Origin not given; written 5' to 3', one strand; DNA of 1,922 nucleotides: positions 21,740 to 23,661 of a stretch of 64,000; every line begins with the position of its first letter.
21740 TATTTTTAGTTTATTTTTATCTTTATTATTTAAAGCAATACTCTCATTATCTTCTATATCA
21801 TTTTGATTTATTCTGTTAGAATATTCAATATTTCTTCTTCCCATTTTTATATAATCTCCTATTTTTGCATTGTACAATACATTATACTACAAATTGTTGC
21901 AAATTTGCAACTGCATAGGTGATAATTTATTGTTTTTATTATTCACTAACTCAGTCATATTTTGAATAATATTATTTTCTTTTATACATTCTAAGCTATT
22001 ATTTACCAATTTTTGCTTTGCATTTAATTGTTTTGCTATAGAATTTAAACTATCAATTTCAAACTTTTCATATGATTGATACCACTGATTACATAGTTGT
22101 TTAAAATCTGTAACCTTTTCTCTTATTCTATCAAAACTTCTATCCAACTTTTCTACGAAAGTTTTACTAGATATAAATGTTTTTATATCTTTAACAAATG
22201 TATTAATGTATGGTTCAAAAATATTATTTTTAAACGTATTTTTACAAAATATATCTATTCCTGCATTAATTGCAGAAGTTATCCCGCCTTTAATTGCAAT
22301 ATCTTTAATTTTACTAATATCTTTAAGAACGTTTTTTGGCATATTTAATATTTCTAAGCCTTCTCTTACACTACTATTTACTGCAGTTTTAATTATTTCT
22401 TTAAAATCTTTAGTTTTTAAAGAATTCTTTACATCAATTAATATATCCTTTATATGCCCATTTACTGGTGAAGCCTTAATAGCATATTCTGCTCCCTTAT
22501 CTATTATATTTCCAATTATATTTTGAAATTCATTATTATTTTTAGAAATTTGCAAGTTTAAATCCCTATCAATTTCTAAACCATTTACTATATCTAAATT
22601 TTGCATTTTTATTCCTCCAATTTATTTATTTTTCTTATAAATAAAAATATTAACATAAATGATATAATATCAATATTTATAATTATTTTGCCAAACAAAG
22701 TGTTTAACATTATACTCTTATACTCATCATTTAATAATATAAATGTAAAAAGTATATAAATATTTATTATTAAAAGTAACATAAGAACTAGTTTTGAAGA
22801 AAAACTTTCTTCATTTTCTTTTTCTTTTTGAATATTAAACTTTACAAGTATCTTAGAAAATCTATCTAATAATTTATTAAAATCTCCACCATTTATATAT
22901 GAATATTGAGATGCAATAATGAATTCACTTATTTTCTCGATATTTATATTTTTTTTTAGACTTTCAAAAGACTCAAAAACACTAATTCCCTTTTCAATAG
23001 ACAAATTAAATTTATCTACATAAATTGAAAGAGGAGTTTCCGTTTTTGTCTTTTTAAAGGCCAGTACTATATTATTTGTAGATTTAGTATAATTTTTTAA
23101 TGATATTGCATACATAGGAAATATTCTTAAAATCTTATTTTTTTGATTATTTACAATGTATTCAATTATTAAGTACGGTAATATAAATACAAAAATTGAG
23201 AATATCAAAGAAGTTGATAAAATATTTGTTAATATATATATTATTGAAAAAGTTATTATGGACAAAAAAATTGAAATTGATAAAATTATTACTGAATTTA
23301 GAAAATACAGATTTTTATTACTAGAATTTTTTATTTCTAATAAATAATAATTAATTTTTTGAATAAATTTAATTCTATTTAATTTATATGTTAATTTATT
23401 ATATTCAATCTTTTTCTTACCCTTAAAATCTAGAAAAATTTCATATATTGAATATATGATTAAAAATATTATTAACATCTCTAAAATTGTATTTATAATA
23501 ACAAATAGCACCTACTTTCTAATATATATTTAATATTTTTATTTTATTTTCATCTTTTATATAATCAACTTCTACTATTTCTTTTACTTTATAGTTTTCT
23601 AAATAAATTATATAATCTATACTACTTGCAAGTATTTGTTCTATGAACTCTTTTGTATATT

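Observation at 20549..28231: Orphan seven-gene operon joins a split VirB4-type conjugation ATPase to a pilin-less TadZ/CpaF/TadB-like core and a CapA-like ectoprotein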

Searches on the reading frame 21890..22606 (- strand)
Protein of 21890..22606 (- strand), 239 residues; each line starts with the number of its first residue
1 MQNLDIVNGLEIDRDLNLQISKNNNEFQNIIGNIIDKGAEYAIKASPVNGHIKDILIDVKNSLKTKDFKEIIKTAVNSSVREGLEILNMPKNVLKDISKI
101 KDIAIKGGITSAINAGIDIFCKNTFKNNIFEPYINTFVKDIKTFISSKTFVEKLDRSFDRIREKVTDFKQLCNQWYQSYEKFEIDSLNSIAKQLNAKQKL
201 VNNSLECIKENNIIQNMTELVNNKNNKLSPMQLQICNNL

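Call 7: search_protein_families(library=pfam, proteins=[window:21890-22606:-], max_evalue=0.1)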
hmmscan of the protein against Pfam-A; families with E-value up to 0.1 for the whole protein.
window:21890-22606:- (239 aa): 3 families
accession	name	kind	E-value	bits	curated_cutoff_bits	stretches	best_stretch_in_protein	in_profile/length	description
PF21109.2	Stonustoxin_helical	-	0.011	16.3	27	1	152-201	19-68/96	Stonustoxin helical domain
PF11640.13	TAN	-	0.021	15.5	27.1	0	124-156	115-146/150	Telomere-length maintenance and DNA damage repair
PF24652.2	CEP76_C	-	0.049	13.9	22.5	0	10-77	48-111/140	Centrosomal protein of 76 kDa C-terminal domain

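Call 8: search_protein_families(library=ncbifam, proteins=[window:21890-22606:-], max_evalue=0.01)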
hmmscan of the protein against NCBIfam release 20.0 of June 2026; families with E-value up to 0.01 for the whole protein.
window:21890-22606:- (239 aa): 0 families

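Call 9: search_protein_families(library=padloc, proteins=[window:21890-22606:-], max_evalue=0.01)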
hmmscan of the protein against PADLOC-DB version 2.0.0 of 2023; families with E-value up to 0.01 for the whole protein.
window:21890-22606:- (239 aa): 0 families

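Call 24: search_solved_structures(query=A2, max_evalue=10)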
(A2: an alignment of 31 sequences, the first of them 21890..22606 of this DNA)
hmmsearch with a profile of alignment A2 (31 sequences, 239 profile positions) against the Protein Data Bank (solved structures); distinct sequences matched with E-value up to 10: 23.
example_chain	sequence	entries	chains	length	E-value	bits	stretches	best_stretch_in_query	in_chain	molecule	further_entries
6gz3_AT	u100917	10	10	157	0.048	16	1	107-167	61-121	ribosomal protein eL21 | 60S ribosomal protein L21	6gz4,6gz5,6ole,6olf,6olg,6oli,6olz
11he_21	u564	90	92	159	0.05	16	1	107-167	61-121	60S ribosomal protein L21 | eL21 | Ribosomal protein eL21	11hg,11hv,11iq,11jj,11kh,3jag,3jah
22tu_LT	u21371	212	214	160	0.05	15.9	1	107-167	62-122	60S ribosomal protein L21 | Ribosomal protein eL21 | eL21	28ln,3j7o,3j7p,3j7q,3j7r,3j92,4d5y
1yvk_A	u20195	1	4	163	0.057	15.8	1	44-93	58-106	hypothetical protein BSU33890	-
1q1v_A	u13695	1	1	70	0.068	15.5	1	137-193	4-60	DEK protein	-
4aj5_A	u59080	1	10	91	0.073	15.4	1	141-188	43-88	SPINDLE AND KINETOCHORE-ASSOCIATED PROTEIN 1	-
5cwg_A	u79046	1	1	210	0.088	15.1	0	71-136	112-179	Designed helical repeat protein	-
6swa_R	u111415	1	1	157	0.13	14.5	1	107-167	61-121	60S ribosomal protein L21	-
9h4n_N2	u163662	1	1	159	0.14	14.5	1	107-167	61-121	Large ribosomal subunit protein eL21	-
4v5z_Bq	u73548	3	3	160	0.14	14.5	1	107-167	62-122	60S Ribosomal protein L21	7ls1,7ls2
7cpu_LT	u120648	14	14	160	0.14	14.5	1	107-167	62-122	60S ribosomal protein L21 | Large ribosomal subunit protein eL21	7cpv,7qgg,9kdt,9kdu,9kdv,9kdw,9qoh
2p61_A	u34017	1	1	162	0.2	14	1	48-92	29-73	Hypothetical protein TM_1646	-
7pzy_2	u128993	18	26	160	0.41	13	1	109-165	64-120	Ribosomal 60S subunit protein L21A | 60S ribosomal protein L21-A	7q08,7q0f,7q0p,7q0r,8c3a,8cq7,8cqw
9cfs_A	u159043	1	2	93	0.57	12.5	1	150-206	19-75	Long regulatory protein rop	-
9bh5_CT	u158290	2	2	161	0.66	12.3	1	110-161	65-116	Large ribosomal subunit protein eL21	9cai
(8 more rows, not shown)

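Call 46: find_homologous_proteins(query=A2, max_evalue=0.001)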
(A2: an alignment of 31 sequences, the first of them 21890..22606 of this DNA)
Query A2 (31 sequences) (239 aa, profile of the alignment): 3634 proteins with E <= 0.001 among 8000 candidates; the best 120 are listed.
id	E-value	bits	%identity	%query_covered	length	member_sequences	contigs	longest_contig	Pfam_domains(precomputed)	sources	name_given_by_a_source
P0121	4.3e-92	326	52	96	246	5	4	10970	-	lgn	-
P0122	2.8e-91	323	55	91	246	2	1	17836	-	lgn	-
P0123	7.4e-91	322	53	96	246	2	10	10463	-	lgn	-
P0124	1.1e-90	321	53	96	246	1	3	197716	-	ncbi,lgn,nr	ncbi:MAG: hypothetical protein Q4D02_00845 [Clostridia bacterium]|nr:hypothetical protein [Clostridi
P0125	5.5e-90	319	50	96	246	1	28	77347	-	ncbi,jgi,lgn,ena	-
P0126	2.0e-89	317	51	96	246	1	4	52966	-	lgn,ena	-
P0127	2.3e-89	317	50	96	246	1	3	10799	-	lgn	-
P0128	6.3e-89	315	58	97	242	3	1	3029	-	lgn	-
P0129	2.6e-88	313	54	91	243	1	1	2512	-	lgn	-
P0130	7.3e-88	312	51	96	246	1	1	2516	-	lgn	-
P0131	8.5e-88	312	100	100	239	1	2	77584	-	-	-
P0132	1.4e-87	311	54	95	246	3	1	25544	-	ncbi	-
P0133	2.8e-87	310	52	98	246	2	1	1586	-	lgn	-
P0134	4.6e-87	309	52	99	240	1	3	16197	-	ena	-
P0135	1.8e-86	307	50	96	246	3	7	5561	-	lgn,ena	-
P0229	2.0e-62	229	-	-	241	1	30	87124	-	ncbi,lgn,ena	-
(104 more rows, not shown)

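Call 49: find_encoding_contigs(protein=P0229, flank=10000, max_places=2)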
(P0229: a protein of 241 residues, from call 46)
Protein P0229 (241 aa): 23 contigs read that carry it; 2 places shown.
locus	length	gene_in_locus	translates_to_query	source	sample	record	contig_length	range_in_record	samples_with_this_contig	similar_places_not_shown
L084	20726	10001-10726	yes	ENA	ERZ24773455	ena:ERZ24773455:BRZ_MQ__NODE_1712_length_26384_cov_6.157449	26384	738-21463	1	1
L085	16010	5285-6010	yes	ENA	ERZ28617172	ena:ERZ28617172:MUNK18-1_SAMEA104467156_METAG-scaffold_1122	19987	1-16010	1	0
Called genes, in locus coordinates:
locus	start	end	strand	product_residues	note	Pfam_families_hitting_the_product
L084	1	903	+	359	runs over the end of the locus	PF02463:SMC_N, PF13175:AAA_15 (weak), PF13476:AAA_23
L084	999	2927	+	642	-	PF02518:HATPase_c, PF00204:DNA_gyraseB, PF01751:Toprim, PF00986:DNA_gyraseB_C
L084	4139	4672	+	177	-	PF26593:TraC-like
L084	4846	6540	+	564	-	PF01935:DUF87 (weak), PF12846:AAA_10, PF19044:P-loop_TraG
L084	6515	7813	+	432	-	-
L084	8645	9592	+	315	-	PF12784:PDDEXK_2, PF27070:HTH_Rpn_C (weak)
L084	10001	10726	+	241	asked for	-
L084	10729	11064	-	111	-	PF01381:HTH_3, PF12844:HTH_19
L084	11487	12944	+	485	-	-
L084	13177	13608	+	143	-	PF01624:MutS_I (faint)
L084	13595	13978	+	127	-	PF22296:bAvd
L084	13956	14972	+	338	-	PF00078:RVT_1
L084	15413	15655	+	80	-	-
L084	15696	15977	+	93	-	-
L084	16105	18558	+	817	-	PF00521:DNA_topoisoIV, PF03989:DNA_gyraseA_C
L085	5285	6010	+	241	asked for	-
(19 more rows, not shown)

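Call 53: predict_structure(alignment_id=A7)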
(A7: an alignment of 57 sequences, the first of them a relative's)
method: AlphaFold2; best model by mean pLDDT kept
length: 239 residues; sequences in the alignment: 57
mean_pLDDT: 91.9   pTM: 0.82
mean pLDDT of the five models: 91.9, 90.9, 90.6, 90.6, 90.4
residues with pLDDT >= 90: 204; 70-90: 23; 50-70: 6; < 50: 6
segments of 3 or more residues with pLDDT < 50: 1-5
pLDDT, mean of each block of 10 residues (from residue 1): 48 82 94 96 93 95 93 96 96 90 96 96 90 94 96 95 95 97 97 96 91 97 94 89
secondary structure, 60 per line:
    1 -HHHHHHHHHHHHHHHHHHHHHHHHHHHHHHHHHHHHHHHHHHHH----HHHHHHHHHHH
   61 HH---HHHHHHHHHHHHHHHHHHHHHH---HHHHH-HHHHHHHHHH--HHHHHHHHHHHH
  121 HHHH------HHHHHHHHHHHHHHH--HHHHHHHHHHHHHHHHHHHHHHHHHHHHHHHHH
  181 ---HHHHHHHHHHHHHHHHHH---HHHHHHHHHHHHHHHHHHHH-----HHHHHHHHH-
elements in order: H2-45 H50-62 H66-87 H91-95 H97-106 H109-124 H131-145 H148-180 H184-201 H205-224 H230-238

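Call 57: fold_search(model_id=the predicted structure, library=pdb)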
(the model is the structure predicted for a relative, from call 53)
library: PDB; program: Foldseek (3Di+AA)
matches with E <= 10: 169; with E <= 0.001: 0
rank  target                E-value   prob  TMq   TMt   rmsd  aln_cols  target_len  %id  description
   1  4ry2_B                7.8e-01  0.16  0.23  0.11  24.3       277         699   14  Crystal structure of the peptidase-containing ABC transporter PCAT1 (released 2015-07-22)
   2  8vp9_A                1.0e+00  0.13  0.22  0.11  25.2       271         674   13  Cryo-EM structure of the cysteine-free ABC transporter PCAT1 bound with ADP and Substrate (released 2024-10-30)
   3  5m4y_A                1.1e+00  0.13  0.18  0.22  17.1       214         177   14  Crystal structure of the Sec3/Sso2 complex at 2.20 angstrom resolution (released 2017-02-08)
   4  8r5s_D                1.3e+00  0.12  0.19  0.19  19.1       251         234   10  t113 - De-novo designed soluble homotetramer (released 2024-11-27)
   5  5f3o_A                1.3e+00  0.14  0.21  0.23  11.7       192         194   12  Crystal structure of EhRNaseIII229 from Entamoeba histolytica complexed with Mn2+ (released 2016-12-28)
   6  8iz8                  1.4e+00  0.07  0.17  0.06  18.6       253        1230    9  cryo EM structure of apo hMRP4 (released 2024-04-10)
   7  5f3p_A                1.4e+00  0.14  0.21  0.23  11.7       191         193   12  Crystal structure of a noncanonical Dicer protein from Entamoeba histolytica (released 2017-02-08)
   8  9a3b_MODEL_1_A        1.6e+00  0.10  0.20  0.12  19.4       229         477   12  Model of E. coli PtsG by in-cell photo-crosslinking MS and deep learning (released 2023-02-24)
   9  8r5s_G                1.8e+00  0.09  0.19  0.19  19.9       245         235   12  t113 - De-novo designed soluble homotetramer (released 2024-11-27)
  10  6ivn_E                1.8e+00  0.09  0.21  0.19  19.9       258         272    8  Crystal structure of a membrane protein G264A (released 2019-11-06)
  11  2rld_E                2.1e+00  0.14  0.18  0.28   8.8       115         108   16  CRYSTAL STRUCTURE OF A PROTEIN WITH UNKNOWN FUNCTION FROM S23 RIBOSOMAL PROTEIN FAMILY (BT_0352) FROM BACTEROIDES THET (released 2007-10-30)
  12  6h2f_E                2.2e+00  0.07  0.17  0.14  30.3       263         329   12  Structure of the pre-pore AhlB of the tripartite alpha-pore forming toxin, AHL, from Aeromonas hydrophila. (released 2019-07-10)
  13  6iv1_E                2.3e+00  0.08  0.21  0.19  18.6       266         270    9  Crystal structure of a bacterial Bestrophin homolog from Klebsiella pneumoniae with a mutation I180T (released 2019-11-13)
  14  4wd7_A                2.3e+00  0.07  0.19  0.18  19.2       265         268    9  Crystal structure of a bacterial Bestrophin homolog from Klebsiella pneumoniae by Zn-SAD phasing (released 2014-10-01)
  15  6iv1_C                2.3e+00  0.07  0.20  0.18  18.7       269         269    9  Crystal structure of a bacterial Bestrophin homolog from Klebsiella pneumoniae with a mutation I180T (released 2019-11-13)
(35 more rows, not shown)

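Call 71: search_protein_representatives(alignment_id=A7)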
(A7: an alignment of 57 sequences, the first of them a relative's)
Query: 57 sequences, 244 profile positions. Proteins with E-value up to 0.001 (for the whole library): 404; up to 1e-10: 240; up to 1e-30: 87. The best 150 are listed.
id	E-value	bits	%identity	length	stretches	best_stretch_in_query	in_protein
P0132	5.0e-95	333.9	-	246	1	1-243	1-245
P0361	1.0e-81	290.3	-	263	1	10-244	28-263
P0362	6.7e-79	281.1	-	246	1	9-244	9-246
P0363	2.2e-78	279.4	-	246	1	5-244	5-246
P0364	5.6e-77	274.8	-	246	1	1-244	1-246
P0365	2.3e-76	272.8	-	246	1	1-244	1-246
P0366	5.1e-69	248.7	-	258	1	10-244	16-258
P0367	9.1e-67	241.3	-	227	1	21-244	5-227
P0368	1.3e-66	240.8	-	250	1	12-244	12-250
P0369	2.3e-66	240.0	-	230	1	20-244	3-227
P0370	4.6e-66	239.0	-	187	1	59-244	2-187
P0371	7.6e-66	238.3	-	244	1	5-244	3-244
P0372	6.0e-65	235.4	-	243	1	8-244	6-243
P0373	8.2e-63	228.4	-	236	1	15-244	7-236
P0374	1.1e-61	224.8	-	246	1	1-244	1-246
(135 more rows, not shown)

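Call 78: fold_search(model_id=the predicted structure, library=viral)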
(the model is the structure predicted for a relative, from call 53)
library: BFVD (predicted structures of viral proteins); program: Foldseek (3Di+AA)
matches with E <= 10: 93; with E <= 0.001: 0
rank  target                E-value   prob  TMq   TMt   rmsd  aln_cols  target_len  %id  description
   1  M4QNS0                3.7e-01  0.23  0.22  0.07  25.1       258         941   11  (no name in the UniProt tables at hand)
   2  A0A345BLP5            1.2e+00  0.20  0.21  0.29  11.4       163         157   12  Uncharacterized protein [Erwinia phage Wellington]
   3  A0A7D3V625            1.2e+00  0.12  0.16  0.20  15.4       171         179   14  Uncharacterized protein [Fadolivirus FV1/VV64]
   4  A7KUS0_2              1.3e+00  0.06  0.15  0.04  20.4       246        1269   12  (no name in the UniProt tables at hand)
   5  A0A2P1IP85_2          1.5e+00  0.08  0.17  0.08  19.1       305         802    8  Genome polyprotein (Fragment) [megrivirus C1]
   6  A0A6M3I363            1.5e+00  0.06  0.16  0.09  23.9       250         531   11  (no name in the UniProt tables at hand)
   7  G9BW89                1.5e+00  0.18  0.21  0.20  13.6       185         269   12  (no name in the UniProt tables at hand)
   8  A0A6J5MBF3            1.7e+00  0.07  0.11  0.14  13.2       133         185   15  Uncharacterized protein [uncultured Caudovirales phage]
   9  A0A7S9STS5            1.8e+00  0.06  0.17  0.17  23.8       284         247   15  (no name in the UniProt tables at hand)
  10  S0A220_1              1.9e+00  0.11  0.22  0.07  22.6       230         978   11  Structural protein [Cellulophaga phage phi4:1]
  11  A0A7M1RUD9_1          1.9e+00  0.06  0.16  0.05  19.5       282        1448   15  Uncharacterized protein [uncultured phage cr273_1]
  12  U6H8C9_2              1.9e+00  0.04  0.15  0.06  29.8       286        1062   12  GP48 [Caviid herpesvirus 2 str. CIDMTR]
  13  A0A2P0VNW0            2.3e+00  0.10  0.21  0.17  16.7       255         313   12  Uncharacterized protein [Tetraselmis virus 1]
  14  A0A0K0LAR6            2.3e+00  0.07  0.19  0.08  15.5       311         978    9  Polyprotein (Fragment) [Chicken picornavirus HK-2014]
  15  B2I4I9                2.4e+00  0.08  0.18  0.14  25.2       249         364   11  Pore-forming tail tip protein [Escherichia phage Eps7]
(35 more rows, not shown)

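Call 91: search_dna_similar(query=window:21890-22606:-, collection=plasmids, mode=protein, max_rows=8, max_evalue=0.01)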
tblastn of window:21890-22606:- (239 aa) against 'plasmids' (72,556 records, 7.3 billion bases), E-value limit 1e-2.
No match.

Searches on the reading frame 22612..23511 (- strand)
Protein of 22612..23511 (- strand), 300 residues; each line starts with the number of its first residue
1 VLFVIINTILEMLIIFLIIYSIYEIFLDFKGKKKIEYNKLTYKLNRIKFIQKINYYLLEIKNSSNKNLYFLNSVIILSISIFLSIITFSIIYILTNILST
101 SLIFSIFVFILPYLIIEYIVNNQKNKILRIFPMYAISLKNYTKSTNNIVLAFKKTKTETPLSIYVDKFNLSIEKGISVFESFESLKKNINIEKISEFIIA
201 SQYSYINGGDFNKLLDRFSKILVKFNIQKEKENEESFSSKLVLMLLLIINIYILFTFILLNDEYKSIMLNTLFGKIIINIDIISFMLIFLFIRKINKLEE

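Call 7: search_protein_families(library=pfam, proteins=[window:22612-23511:-], max_evalue=0.1)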
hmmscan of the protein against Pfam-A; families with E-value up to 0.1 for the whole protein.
window:22612-23511:- (300 aa): 1 family
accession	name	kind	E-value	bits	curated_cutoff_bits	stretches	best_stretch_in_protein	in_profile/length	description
PF00482.28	T2SSF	-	0.00078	19.8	25.2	1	154-256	24-122/125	Type II secretion system (T2SS), protein F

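Call 8: search_protein_families(library=ncbifam, proteins=[window:22612-23511:-], max_evalue=0.01)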
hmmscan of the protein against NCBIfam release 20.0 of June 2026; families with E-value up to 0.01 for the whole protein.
window:22612-23511:- (300 aa): 0 families

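Call 9: search_protein_families(library=padloc, proteins=[window:22612-23511:-], max_evalue=0.01)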
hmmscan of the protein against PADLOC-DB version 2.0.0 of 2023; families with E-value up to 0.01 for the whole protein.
window:22612-23511:- (300 aa): 0 families

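Call 36: search_solved_structures(query=A5, max_evalue=1)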
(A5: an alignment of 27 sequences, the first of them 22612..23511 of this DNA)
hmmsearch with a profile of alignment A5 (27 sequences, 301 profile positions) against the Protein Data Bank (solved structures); distinct sequences matched with E-value up to 1: 1.
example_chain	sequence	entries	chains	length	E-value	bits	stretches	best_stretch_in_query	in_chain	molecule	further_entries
3jc8_Ca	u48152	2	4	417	0.021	17.4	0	165-224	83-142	Type 4 fimbrial assembly protein PilC | PilC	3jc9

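Call 44: search_protein_families(library=pfam, alignment_id=A5, max_evalue=0.01)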
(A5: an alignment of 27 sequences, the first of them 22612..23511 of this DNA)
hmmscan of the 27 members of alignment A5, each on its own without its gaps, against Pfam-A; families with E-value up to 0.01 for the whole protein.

A. member 1, window:22612-23511:- (300 aa): 1 family
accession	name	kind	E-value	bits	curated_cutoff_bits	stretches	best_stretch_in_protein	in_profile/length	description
PF00482.28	T2SSF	-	0.00078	19.8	25.2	1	154-256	24-122/125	Type II secretion system (T2SS), protein F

B. families by the number of members that match (of 27 scanned): 8 families
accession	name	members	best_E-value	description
PF00482.28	T2SSF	27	8.1e-08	Type II secretion system (T2SS), protein F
PF20990.2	DUF2207_C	3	0.0073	Predicted membrane protein (DUF2207) C-terminal domain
PF00574.28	CLP_protease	1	0.00055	Clp protease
PF01545.26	Cation_efflux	1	0.00065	Cation efflux family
PF17382.7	Ycf70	1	0.0033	Uncharacterized Ycf70-like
PF23349.2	BBS7_hp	1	0.006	BBS7 hairpin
PF03327.19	Herpes_VP19C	1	0.006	Herpesvirus capsid shell protein VP19C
PF13850.11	ERGIC_N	1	0.0092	Endoplasmic Reticulum-Golgi Intermediate Compartment (ERGIC)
